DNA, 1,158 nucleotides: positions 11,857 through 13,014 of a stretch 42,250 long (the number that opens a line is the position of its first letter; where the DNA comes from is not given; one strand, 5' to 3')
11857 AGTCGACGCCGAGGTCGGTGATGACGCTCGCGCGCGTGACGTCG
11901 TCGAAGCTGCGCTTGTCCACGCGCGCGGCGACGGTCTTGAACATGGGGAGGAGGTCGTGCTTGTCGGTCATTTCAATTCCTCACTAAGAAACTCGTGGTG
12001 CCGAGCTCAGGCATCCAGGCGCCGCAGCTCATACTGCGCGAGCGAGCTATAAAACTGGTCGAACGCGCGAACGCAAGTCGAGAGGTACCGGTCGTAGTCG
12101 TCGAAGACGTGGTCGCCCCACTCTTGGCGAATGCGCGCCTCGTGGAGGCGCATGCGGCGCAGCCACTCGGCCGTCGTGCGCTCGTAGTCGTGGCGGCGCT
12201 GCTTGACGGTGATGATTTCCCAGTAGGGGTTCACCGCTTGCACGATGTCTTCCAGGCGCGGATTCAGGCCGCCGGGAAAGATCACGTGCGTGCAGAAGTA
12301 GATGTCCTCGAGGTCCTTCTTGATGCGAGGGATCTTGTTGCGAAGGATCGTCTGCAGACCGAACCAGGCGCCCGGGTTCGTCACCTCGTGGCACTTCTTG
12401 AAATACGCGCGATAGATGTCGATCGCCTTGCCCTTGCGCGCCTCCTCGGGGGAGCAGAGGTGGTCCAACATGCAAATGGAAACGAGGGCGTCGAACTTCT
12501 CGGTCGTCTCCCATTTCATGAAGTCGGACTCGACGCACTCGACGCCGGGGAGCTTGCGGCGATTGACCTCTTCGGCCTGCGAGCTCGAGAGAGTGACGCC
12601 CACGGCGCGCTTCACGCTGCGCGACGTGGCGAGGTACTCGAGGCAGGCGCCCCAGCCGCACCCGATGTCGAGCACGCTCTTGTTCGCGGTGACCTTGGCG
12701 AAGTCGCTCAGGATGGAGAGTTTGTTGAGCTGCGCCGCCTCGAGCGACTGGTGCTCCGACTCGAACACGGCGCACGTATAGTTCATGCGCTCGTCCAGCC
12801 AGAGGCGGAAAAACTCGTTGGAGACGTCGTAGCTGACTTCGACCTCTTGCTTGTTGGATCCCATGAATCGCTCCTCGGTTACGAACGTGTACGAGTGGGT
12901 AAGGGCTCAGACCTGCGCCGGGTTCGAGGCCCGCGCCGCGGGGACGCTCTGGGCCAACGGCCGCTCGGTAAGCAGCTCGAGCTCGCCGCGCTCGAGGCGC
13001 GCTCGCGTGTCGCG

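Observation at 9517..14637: FAAL / CMAS methyltransferase / ACP / soluble di-iron acyl-ACP desaturase / ketosynthase: a mycolate-tailoring-like enzyme set packed as one cassette in a myxobacterium-like genome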

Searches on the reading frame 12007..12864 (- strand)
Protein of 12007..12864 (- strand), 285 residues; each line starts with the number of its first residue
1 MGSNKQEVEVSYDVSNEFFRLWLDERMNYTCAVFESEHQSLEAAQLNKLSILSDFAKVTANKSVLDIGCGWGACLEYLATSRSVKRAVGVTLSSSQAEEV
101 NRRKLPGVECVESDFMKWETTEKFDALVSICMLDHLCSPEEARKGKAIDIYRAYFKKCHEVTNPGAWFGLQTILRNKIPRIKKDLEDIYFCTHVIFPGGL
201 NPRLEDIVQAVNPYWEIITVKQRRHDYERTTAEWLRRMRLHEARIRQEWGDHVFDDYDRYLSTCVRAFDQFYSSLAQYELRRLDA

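Call 5: search_protein_families(library=pfam, proteins=[window:12007-12864:-], max_evalue=0.01)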
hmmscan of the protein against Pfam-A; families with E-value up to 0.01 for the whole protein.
window:12007-12864:- (285 aa): 11 families
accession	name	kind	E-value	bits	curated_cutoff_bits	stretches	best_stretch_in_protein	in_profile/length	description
PF02353.26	CMAS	-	2.5e-55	188.2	27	1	4-277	6-272/273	Mycolic acid cyclopropane synthetase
PF13649.12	Methyltransf_25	-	1.1e-10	42.4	27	1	64-142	1-82/97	Methyltransferase domain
PF01728.25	FtsJ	-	7.7e-09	36.2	24.1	1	51-186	12-153/181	FtsJ-like methyltransferase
PF08241.18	Methyltransf_11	-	7.9e-09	36.5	21.2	1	65-142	1-79/95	Methyltransferase domain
PF13489.12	Methyltransf_23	-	3.4e-08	33.8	27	1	58-177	20-123/164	Methyltransferase domain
PF08242.18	Methyltransf_12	-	1.6e-07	32.4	30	1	65-167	1-97/98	Methyltransferase domain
PF13847.12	Methyltransf_31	-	4.1e-05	23.7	27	1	60-144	3-95/145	Methyltransferase domain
PF05401.17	NodS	-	0.00064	20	24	1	59-138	42-121/201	Nodulation protein S (NodS)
PF07021.18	MetW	-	0.0018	18.4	21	1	58-127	11-79/193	Methionine biosynthesis protein MetW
PF05175.20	MTS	-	0.0032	17.6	23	1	55-129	27-104/170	Methyltransferase small domain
PF08123.19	DOT1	-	0.0056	16.7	23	0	50-98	32-80/205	Histone methylation protein DOT1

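Call 6: search_protein_families(library=ncbifam, proteins=[window:12007-12864:-], max_evalue=0.01)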
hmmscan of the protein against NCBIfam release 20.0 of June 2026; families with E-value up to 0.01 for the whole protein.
window:12007-12864:- (285 aa): 21 families
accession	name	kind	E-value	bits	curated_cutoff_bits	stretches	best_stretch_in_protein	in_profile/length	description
NF008686.0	PRK11705.1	equivalog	1.3e-39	136.4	400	1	9-277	117-367/383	cyclopropane fatty acyl phospholipid synthase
NF040660.1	mycolic_MTase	equivalog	4.3e-37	128.2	390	1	5-280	5-281/283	cyclopropane mycolic acid synthase family methyltransferase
NF053839.1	CPFASynBruc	equivalog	1.4e-34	119.8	600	1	4-269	118-371/410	cyclopropane fatty acid synthase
NF040703.1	cyclopro_CfaB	exception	3.8e-32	111.5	650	1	6-277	105-371/393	C17 cyclopropane fatty acid synthase CfaB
NF045667.1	MTase_DVU1556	equivalog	5.3e-10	39.1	155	1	54-142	16-103/213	DVU_1556 family methyltransferase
NF002463.0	PRK01683.1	equivalog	2.7e-06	27.2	297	1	58-136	29-106/258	trans-aconitate 2-methyltransferase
TIGR04074.1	bacter_Hen1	equivalog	2e-05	23.3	340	1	48-103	270-325/462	3' terminal RNA ribose 2'-O-methyltransferase Hen1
TIGR01983.1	UbiG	equivalog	2.9e-05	23.5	102.95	1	48-176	45-157/228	bifunctional 2-polyprenyl-6-hydroxyphenol methylase/3-demethylubiquinol 3-O-methyltransferase UbiG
NF010703.0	PRK14103.1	equivalog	0.00012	21.5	320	1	56-136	26-102/256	trans-aconitate 2-methyltransferase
TIGR02081.1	metW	equivalog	0.00022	20.8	189.5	1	58-115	11-64/194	methionine biosynthesis protein MetW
TIGR02072.1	BioC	equivalog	0.00025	20.9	184.95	1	51-139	26-113/244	malonyl-ACP O-methyltransferase BioC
NF041675.1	sarc_dimgly_tmase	equivalog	0.00088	19.3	550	1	11-99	18-104/278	sarcosine/dimethylglycine N-methyltransferase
NF045825.1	FAmtase_mtf2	equivalog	0.0011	18.3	400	1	61-130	59-130/248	fatty-acid O-methyltransferase Mtf2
NF043040.1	corrin_prot_MT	hypoth_equivalog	0.0012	18.3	180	1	56-139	39-126/216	corrinoid protein-associated methyltransferase CpaM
TIGR04371.1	methyltran_NanM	subfamily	0.0014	18.2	44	1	47-87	136-176/273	putative sugar O-methyltransferase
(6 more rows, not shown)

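Call 8: search_solved_structures(query=window:12007-12864:-, max_evalue=0.001, show_alignments=1)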
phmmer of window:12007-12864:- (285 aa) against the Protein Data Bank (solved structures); distinct sequences matched with E-value up to 0.001: 21.
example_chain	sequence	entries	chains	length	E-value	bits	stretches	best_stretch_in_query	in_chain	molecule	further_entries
7l9u_A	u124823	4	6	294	7e-29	104.4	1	7-280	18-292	S-adenosylmethionine-dependent methyltransferase UmaA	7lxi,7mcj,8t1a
1kpi_A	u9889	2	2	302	5.3e-27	98.3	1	8-280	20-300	CYCLOPROPANE-FATTY-ACYL-PHOSPHOLIPID SYNTHASE 2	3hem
1tpy_A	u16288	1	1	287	2e-25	93.1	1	6-280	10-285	methoxy mycolic acid synthase 2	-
5z9o_A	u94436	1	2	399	2.6e-25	92.7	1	4-280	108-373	Cyclopropane-fatty-acyl-phospholipid synthase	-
7qos_A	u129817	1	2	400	2.7e-25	92.7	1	6-266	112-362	Cyclopropane-fatty-acyl-phospholipid synthase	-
1l1e_A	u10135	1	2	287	4.3e-25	92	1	8-281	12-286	mycolic acid synthase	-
8raq_A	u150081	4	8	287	1.5e-24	90.3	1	6-280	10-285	Mycolic acid methyltransferase MmaA1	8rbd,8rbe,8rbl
1kp9_A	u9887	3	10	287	2.8e-22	82.8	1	7-278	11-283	CYCLOPROPANE-FATTY-ACYL-PHOSPHOLIPID SYNTHASE 1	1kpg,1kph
6bqc_A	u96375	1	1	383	3.8e-22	82.3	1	11-269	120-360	Cyclopropane-fatty-acyl-phospholipid synthase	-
2fk7_A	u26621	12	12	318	7.3e-18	68.3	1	6-269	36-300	methoxy mycolic acid synthase 4 | Hydroxymycolate synthase MmaA4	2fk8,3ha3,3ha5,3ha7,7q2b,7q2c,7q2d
6gkv_A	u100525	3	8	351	3.7e-12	49.6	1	11-199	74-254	Coclaurine N-methyltransferase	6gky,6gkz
9whw_B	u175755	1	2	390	3.4e-11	46.4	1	12-141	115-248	N-methyltransferase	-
5kn4_A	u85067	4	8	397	1.4e-09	41.1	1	12-140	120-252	Pavine N-methyltransferase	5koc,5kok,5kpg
5kpc_A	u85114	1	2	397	2.6e-08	37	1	12-137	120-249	Pavine N-methyltransferase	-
9wj7_B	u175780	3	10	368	2.4e-07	33.8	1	12-141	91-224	N-methyltransferase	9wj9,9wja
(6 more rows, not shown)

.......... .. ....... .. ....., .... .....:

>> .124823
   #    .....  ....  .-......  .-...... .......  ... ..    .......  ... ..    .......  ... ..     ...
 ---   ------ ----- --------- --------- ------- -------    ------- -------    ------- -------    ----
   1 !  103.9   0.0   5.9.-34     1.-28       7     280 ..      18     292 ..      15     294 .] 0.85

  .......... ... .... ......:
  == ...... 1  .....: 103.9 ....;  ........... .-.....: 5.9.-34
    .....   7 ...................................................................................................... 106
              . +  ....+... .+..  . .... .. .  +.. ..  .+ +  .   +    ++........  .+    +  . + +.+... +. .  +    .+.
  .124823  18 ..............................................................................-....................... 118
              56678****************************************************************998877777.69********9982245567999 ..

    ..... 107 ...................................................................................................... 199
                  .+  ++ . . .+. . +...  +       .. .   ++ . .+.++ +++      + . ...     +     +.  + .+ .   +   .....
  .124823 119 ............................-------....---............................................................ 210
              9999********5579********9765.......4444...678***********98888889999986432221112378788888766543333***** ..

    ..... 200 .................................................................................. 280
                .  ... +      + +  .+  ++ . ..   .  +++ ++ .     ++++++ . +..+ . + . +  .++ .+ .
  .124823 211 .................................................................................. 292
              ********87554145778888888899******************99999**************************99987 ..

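Call 29: search_solved_structures(query=window:12007-12864:-, max_evalue=1e-20, show_alignments=5)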
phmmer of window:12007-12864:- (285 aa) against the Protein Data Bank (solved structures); distinct sequences matched with E-value up to 1e-20: 9.
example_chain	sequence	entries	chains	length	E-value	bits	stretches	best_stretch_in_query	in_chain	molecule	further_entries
7l9u_A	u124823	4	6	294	7e-29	104.4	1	7-280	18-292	S-adenosylmethionine-dependent methyltransferase UmaA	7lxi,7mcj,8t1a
1kpi_A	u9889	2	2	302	5.3e-27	98.3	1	8-280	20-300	CYCLOPROPANE-FATTY-ACYL-PHOSPHOLIPID SYNTHASE 2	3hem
1tpy_A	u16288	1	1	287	2e-25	93.1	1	6-280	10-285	methoxy mycolic acid synthase 2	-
5z9o_A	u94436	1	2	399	2.6e-25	92.7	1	4-280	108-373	Cyclopropane-fatty-acyl-phospholipid synthase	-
7qos_A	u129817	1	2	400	2.7e-25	92.7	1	6-266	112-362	Cyclopropane-fatty-acyl-phospholipid synthase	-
1l1e_A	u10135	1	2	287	4.3e-25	92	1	8-281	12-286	mycolic acid synthase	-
8raq_A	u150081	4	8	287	1.5e-24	90.3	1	6-280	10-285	Mycolic acid methyltransferase MmaA1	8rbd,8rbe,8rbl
1kp9_A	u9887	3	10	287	2.8e-22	82.8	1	7-278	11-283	CYCLOPROPANE-FATTY-ACYL-PHOSPHOLIPID SYNTHASE 1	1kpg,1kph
6bqc_A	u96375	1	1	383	3.8e-22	82.3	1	11-269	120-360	Cyclopropane-fatty-acyl-phospholipid synthase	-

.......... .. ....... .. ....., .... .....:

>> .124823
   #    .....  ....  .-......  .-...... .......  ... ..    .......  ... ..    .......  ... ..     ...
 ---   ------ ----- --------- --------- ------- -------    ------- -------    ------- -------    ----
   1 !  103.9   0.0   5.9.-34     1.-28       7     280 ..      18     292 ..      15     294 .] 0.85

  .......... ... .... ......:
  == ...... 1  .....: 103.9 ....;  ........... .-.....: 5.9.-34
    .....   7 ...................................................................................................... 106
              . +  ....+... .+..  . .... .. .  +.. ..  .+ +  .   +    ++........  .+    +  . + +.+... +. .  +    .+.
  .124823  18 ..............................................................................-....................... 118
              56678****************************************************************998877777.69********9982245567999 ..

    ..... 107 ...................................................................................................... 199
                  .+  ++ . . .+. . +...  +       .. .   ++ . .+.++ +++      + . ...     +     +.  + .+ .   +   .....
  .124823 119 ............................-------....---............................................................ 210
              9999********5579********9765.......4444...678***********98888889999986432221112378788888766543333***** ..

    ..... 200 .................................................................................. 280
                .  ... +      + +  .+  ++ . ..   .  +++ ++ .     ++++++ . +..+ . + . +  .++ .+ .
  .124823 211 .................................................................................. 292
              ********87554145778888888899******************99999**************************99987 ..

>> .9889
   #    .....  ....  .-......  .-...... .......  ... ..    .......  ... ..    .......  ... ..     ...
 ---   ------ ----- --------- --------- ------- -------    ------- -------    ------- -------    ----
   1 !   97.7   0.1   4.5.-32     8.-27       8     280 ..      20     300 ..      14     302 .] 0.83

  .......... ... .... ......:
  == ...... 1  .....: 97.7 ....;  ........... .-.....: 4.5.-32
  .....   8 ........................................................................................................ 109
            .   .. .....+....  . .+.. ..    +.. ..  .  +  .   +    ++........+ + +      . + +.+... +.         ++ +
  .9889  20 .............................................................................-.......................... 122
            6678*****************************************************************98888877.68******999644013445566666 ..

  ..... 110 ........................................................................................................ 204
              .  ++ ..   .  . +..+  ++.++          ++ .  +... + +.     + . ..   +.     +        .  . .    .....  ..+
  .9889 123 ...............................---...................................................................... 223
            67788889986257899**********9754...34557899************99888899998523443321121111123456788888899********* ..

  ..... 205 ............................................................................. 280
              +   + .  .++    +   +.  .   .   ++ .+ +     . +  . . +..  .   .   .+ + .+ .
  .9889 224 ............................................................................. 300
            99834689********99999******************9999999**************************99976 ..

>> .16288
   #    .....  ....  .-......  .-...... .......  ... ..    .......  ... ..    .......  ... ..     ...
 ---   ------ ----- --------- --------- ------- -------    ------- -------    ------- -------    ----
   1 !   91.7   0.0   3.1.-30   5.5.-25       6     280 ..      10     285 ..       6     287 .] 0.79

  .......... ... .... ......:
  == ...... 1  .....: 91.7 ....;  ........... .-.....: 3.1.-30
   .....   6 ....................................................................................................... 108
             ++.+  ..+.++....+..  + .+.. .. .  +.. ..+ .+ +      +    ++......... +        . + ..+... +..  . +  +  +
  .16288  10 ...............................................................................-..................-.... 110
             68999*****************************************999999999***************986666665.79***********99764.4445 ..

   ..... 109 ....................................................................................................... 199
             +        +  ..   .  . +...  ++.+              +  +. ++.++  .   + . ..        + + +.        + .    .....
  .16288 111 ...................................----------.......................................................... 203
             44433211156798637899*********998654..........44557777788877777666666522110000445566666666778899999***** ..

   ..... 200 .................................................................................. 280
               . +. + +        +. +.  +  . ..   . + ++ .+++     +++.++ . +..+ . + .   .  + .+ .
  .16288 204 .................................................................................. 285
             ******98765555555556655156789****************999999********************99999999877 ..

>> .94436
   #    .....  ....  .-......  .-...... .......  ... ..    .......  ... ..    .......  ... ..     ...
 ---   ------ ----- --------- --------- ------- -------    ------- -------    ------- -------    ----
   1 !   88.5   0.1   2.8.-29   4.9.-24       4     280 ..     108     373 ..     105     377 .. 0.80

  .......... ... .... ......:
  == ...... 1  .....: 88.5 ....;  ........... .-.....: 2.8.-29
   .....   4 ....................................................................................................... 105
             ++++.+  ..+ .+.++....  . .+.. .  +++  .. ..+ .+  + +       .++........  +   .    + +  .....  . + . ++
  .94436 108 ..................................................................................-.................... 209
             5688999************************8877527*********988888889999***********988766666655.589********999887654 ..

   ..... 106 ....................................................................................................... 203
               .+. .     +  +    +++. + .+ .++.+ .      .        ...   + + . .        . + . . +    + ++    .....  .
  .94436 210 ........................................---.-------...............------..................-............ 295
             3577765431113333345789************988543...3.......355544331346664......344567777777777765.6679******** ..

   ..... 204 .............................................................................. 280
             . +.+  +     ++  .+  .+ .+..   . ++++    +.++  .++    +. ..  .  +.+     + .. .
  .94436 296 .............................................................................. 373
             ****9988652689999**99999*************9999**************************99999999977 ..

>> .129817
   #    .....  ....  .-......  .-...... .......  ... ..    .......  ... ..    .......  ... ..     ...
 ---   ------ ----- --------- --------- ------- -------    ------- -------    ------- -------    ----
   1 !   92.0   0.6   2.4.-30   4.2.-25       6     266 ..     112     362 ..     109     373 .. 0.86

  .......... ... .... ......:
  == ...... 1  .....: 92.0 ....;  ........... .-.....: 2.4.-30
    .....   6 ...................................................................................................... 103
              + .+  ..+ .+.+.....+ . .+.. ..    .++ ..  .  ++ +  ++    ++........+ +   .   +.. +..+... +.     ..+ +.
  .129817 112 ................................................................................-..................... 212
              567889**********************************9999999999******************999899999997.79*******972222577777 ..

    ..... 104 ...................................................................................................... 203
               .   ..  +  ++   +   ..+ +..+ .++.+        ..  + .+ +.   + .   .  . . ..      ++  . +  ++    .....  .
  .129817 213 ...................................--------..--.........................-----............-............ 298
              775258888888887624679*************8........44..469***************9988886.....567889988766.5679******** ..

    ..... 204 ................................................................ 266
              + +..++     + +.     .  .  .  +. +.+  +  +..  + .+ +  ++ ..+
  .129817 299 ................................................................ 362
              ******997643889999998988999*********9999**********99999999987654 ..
